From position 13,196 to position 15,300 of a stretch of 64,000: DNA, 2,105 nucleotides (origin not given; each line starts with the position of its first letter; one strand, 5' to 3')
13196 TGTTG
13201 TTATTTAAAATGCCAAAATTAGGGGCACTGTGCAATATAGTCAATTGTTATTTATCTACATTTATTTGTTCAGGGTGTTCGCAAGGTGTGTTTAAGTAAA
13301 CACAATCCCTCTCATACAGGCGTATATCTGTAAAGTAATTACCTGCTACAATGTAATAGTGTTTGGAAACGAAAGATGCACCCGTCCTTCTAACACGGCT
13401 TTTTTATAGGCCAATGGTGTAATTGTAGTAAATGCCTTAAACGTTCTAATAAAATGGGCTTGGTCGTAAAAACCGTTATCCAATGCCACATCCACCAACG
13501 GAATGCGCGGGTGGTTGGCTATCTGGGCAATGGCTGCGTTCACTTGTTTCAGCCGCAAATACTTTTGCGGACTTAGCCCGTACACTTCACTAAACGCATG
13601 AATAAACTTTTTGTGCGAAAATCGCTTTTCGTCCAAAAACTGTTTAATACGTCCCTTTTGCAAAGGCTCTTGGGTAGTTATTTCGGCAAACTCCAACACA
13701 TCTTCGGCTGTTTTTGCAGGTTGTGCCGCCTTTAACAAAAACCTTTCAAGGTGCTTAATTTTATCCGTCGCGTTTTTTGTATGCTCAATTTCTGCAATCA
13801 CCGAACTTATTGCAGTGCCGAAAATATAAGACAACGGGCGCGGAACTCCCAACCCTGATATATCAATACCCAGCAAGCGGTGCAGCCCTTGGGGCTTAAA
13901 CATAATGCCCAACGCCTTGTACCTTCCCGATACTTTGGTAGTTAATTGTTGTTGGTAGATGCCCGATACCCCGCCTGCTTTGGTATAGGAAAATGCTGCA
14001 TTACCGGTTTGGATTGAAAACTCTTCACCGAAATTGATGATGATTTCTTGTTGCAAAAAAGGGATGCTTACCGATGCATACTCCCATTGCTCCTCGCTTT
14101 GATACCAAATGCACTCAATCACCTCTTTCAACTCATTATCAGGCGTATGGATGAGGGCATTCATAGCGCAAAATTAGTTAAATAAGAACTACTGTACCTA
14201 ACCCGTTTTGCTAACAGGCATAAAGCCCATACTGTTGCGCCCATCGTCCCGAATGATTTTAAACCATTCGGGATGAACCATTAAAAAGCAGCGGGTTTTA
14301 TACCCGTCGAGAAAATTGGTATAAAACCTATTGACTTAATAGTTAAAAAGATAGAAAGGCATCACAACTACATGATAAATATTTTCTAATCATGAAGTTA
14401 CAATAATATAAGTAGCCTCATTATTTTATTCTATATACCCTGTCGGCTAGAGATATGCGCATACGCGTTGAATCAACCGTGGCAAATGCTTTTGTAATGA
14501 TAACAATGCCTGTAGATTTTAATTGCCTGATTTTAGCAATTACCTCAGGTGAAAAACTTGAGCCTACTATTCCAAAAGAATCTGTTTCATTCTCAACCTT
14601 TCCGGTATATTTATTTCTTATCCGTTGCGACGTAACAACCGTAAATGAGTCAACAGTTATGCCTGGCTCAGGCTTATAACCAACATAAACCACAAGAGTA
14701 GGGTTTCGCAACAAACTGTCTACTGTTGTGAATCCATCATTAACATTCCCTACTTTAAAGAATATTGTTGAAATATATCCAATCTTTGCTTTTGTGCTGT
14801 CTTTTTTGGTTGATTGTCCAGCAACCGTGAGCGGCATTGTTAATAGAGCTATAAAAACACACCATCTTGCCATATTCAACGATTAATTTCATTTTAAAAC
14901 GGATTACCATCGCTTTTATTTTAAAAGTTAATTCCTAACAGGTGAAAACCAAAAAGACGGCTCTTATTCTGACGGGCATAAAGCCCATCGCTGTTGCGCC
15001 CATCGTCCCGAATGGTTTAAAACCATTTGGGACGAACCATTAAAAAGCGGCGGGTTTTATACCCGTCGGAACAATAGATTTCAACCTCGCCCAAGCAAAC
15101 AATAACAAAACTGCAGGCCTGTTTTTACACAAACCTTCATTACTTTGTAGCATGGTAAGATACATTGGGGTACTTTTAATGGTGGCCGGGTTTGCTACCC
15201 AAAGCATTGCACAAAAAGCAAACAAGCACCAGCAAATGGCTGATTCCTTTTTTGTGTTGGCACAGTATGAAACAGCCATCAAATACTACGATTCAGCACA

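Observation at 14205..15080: Small secreted-protein gene bracketed by two direct copies of a ~110-bp compound-hairpin repeat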

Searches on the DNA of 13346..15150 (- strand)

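Call 33: search_rna_families(source=window, start=14150, end=15150, threshold=evalue, max_evalue=1)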
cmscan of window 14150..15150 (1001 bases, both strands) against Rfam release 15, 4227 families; matches with E-value up to 1: 3.
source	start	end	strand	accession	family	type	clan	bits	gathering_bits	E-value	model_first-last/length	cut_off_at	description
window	14584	14631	+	RF01373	CRISPR-DR60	Gene; CRISPR;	-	22.1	45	0.29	1-37/37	no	CRISPR RNA direct repeat element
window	14558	14821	+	RF02706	TeloSII_ncR30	Gene; sRNA;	-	21.4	86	0.02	1-226/226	no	TeloSII non coding RNA 30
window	14856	15059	-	RF02749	Ncrwmel02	Gene; sRNA;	-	15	290.8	0.51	1-251/251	no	Wolbachia sRNA mel02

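Call 64: search_with_rna_model(model_id=R1, sources=[L001, L002, L004, L005, L006, L007, L009, L012, L014, L015, L016, L017, L019, L020, L021, L022, L023, L024, L025, L026, L027, L028, L029, L030, L031, L033, L034, L003, L008, L010, L011, L013, L032], max_evalue=0.001)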
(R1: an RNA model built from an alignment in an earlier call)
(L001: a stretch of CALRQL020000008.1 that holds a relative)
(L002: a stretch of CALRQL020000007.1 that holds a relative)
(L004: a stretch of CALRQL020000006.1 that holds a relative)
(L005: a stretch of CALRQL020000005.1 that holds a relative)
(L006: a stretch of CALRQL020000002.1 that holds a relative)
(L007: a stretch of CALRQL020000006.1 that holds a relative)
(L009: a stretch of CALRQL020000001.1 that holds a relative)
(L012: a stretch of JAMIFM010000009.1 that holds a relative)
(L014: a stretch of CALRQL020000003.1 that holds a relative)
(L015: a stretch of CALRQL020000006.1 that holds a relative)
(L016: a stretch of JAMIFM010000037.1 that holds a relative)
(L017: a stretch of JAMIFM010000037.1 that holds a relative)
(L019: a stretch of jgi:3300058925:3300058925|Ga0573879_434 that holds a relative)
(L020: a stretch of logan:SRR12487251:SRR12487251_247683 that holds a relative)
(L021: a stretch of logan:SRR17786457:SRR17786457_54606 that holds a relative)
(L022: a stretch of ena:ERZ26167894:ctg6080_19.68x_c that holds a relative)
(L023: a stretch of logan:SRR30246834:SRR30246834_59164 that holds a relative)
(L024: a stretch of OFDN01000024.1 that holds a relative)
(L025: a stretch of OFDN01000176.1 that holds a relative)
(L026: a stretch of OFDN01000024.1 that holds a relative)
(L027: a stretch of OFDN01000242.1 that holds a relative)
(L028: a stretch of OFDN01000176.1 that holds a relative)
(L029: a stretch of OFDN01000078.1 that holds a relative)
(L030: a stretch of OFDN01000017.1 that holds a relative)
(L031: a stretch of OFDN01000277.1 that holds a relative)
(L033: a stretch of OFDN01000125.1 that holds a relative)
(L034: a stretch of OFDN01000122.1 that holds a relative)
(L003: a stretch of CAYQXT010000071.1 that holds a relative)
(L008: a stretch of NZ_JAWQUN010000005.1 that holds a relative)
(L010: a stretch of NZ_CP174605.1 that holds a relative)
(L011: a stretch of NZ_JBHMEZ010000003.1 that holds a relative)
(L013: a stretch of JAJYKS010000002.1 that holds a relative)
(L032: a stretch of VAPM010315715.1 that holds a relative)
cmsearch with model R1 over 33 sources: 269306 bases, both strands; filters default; matches with E-value up to 0.001: 104.
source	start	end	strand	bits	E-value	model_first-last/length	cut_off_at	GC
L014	7799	7904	-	124.9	4.8e-27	1-107/107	no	0.45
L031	3318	3423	+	122.6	1.7e-26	1-107/107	no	0.44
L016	6659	6766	-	117.3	3.1e-25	1-107/107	no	0.44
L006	2432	2538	+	117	3.6e-25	1-107/107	no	0.48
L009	4889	4995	+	116.3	5.3e-25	1-107/107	no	0.41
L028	4462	4568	+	115.7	7.2e-25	1-107/107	no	0.48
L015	7873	7980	-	115.6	7.8e-25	1-107/107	no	0.51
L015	7670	7776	-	115.1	1e-24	1-107/107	no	0.49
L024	3477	3583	+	114.5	1.4e-24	1-107/107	no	0.39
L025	11154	11260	+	114.4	1.5e-24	1-107/107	no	0.42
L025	11659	11765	+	114.3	1.5e-24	1-107/107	no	0.44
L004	291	399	+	113.1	3e-24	1-107/107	no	0.5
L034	11407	11512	-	113.1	3.1e-24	1-107/107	no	0.41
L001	2631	2736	+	112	5.4e-24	1-107/107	no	0.41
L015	7260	7367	-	110.1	1.6e-23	1-107/107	no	0.51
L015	7465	7572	-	109.5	2.1e-23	1-107/107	no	0.52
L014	7613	7719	-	108.4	4e-23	1-107/107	no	0.48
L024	3722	3828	+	107.3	7.3e-23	1-107/107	no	0.42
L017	5583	5689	-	106.1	1.4e-22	1-107/107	no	0.48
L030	5187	5294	+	106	1.5e-22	1-107/107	no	0.41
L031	3503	3609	+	105.9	1.5e-22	1-107/107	no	0.47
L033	30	136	-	105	2.5e-22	1-107/107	no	0.47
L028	4654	4759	+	104.8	2.9e-22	1-107/107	no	0.42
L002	6164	6270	-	103.1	7.2e-22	1-107/107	no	0.45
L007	1488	1596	+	100.7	2.6e-21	1-107/107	no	0.39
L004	12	117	+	98.2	1e-20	1-107/107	no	0.49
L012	5907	6013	+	97.7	1.4e-20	1-107/107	no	0.46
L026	2671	2777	+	91.3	4.6e-19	1-107/107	no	0.37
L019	3153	3258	-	89.7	1.1e-18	1-107/107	no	0.5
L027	14114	14201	+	88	2.7e-18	1-88/107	3'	0.45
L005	1759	1864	+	86.7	5.6e-18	1-107/107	no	0.54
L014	7802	7907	+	86.1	8e-18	1-107/107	no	0.43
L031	320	425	+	84.5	1.9e-17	1-107/107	no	0.41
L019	3156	3261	+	83.4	3.4e-17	1-107/107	no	0.5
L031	3315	3420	-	82.3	6.3e-17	1-107/107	no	0.42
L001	2628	2733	-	81.4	1.1e-16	1-107/107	no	0.41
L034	11410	11515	+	80.3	1.8e-16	1-107/107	no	0.41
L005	1756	1861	-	79.1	3.6e-16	1-107/107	no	0.53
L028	4459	4565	-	78.5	4.9e-16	1-107/107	no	0.46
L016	6662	6769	+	77.7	7.7e-16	1-107/107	no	0.45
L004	288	396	-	77.5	8.6e-16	1-107/107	no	0.5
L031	477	582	+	76.1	1.8e-15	1-107/107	no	0.45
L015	7876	7983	+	75.7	2.3e-15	1-107/107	no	0.5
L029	1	73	+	75.6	2.4e-15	35-107/107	5'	0.55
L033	33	139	+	74.5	4.6e-15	1-107/107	no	0.49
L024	3474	3580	-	74.1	5.5e-15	1-107/107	no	0.39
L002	6170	6273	+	74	6e-15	1-107/107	no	0.45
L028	4651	4756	-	72.4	1.4e-14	1-107/107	no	0.4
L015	7263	7370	+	71.2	2.7e-14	1-107/107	no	0.49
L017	5586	5692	+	71.2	2.8e-14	1-107/107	no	0.47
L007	1485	1593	-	70.9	3.2e-14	1-107/107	no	0.39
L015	7468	7575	+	70.2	4.7e-14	1-107/107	no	0.5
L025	11151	11257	-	70.2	4.8e-14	1-107/107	no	0.43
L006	2429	2535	-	69.6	6.6e-14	1-107/107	no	0.47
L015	7673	7779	+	68.9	9.4e-14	1-107/107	no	0.48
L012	5904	6010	-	67.1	2.6e-13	1-107/107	no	0.46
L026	2668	2774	-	66.4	3.7e-13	1-107/107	no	0.36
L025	11656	11762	-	65.6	5.9e-13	1-107/107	no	0.45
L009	4886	4990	-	64.6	1e-12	1-107/107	no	0.42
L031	317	422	-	64.4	1.1e-12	1-107/107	no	0.42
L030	5184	5291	-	62.1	4e-12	1-107/107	no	0.41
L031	474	579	-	61.5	5.4e-12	1-107/107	no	0.44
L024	3719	3825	-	61.5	5.7e-12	1-107/107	no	0.43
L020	1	68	+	60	1.3e-11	39-107/107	5'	0.49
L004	9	112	-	55.3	1.7e-10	1-107/107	no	0.48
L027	14111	14201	-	53.8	3.8e-10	19-107/107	5'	0.44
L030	1472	1579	-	53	5.9e-10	1-107/107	no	0.44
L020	1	65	-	52.5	7.5e-10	1-65/107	3'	0.49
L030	1475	1624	+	50.3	2.6e-09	1-107/107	no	0.46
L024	5653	5759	+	47.3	1.3e-08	1-107/107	no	0.4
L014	7462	7568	-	46.6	1.9e-08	1-107/107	no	0.42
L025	11404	11496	+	46.1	2.6e-08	1-107/107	no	0.46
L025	11897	11987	+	45.3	3.9e-08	1-107/107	no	0.45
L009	1174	1281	-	44.8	5.1e-08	1-107/107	no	0.43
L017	1320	1425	+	43.4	1.1e-07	1-107/107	no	0.42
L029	1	70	-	43.1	1.3e-07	1-69/107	3'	0.57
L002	2861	2957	+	42.8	1.5e-07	1-107/107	no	0.39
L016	4708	4815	+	42.7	1.6e-07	1-107/107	no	0.42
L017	1316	1422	-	40.9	4.3e-07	1-107/107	no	0.39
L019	7041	7146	+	40.6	5.1e-07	1-107/107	no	0.38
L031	3430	3527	-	39.9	7.3e-07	1-107/107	no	0.42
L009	1213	1326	+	39.3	1e-06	1-107/107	no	0.45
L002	2857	2954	-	39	1.2e-06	1-107/107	no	0.4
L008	4069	4144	+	38.6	1.6e-06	1-107/107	no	0.26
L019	7038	7143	-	38.4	1.7e-06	1-107/107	no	0.36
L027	13983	14088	-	38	2.1e-06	1-107/107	no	0.39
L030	1635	1709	+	37.5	2.8e-06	1-107/107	no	0.45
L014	7616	7691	+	36.7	4.4e-06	1-107/107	no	0.51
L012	6065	6171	+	36.6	4.6e-06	1-107/107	no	0.34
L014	7695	7792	+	35.8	7.2e-06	1-107/107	no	0.39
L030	1632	1706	-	34.6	1.3e-05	1-107/107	no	0.48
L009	1337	1411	+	33.8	2.2e-05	1-107/107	no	0.44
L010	1616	1694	-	33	3.2e-05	1-107/107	no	0.23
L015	7135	7236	-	32.6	4.1e-05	1-107/107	no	0.45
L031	3531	3606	-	32.5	4.2e-05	1-107/107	no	0.5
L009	1334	1408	-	32.3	4.7e-05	1-107/107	no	0.47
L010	1624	1661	+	30.8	0.00011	30-67/107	no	0.29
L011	4187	4224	-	30.8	0.00011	30-67/107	no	0.29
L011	4177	4217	+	30.7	0.00011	27-67/107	no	0.29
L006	2289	2396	-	29.6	0.00021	1-107/107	no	0.43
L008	4102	4140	-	29.5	0.00022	29-67/107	no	0.36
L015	7140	7239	+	29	0.00029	1-107/107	no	0.44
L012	3077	3172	+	28.4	0.00042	1-107/107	no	0.47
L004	132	211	-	26.9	0.00092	1-107/107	no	0.39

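Call 66: search_rna_families(sources=[L009, L014, L016, L017, L019, L024, L027, L030, L012, L031, L002, L015, L025], threshold=gathering)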
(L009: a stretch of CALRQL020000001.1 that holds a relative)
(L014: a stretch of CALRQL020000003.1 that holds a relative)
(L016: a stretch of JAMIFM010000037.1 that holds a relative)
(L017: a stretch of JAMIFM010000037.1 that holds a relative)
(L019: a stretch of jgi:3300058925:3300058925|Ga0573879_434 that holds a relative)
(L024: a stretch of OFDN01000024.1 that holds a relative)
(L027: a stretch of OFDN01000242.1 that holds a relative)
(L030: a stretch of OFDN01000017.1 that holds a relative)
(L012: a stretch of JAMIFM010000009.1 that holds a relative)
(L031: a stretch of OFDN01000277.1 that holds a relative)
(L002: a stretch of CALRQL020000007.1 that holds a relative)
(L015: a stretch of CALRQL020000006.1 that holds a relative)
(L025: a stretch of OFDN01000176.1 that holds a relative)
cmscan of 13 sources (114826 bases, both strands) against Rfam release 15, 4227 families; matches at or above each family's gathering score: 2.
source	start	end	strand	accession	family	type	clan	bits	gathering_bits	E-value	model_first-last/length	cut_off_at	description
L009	5279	5441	+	RF00059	TPP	Cis-reg; riboswitch;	-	62.1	54.3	1.6e-09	1-105/105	no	TPP riboswitch aptamer (THI element)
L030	5575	5737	+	RF00059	TPP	Cis-reg; riboswitch;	-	59.8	54.3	6e-09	1-105/105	no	TPP riboswitch aptamer (THI element)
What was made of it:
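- On Any Rfam RNA family: In 13 related loci only unrelated TPP riboswitches matched (call 66).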

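Call 75: search_dna_similar(query=window:14200-15085:+, collection=plasmids, mode=distant, max_evalue=0.001, max_rows=10)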
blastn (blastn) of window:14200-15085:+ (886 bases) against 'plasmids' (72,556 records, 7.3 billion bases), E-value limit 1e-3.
No match.
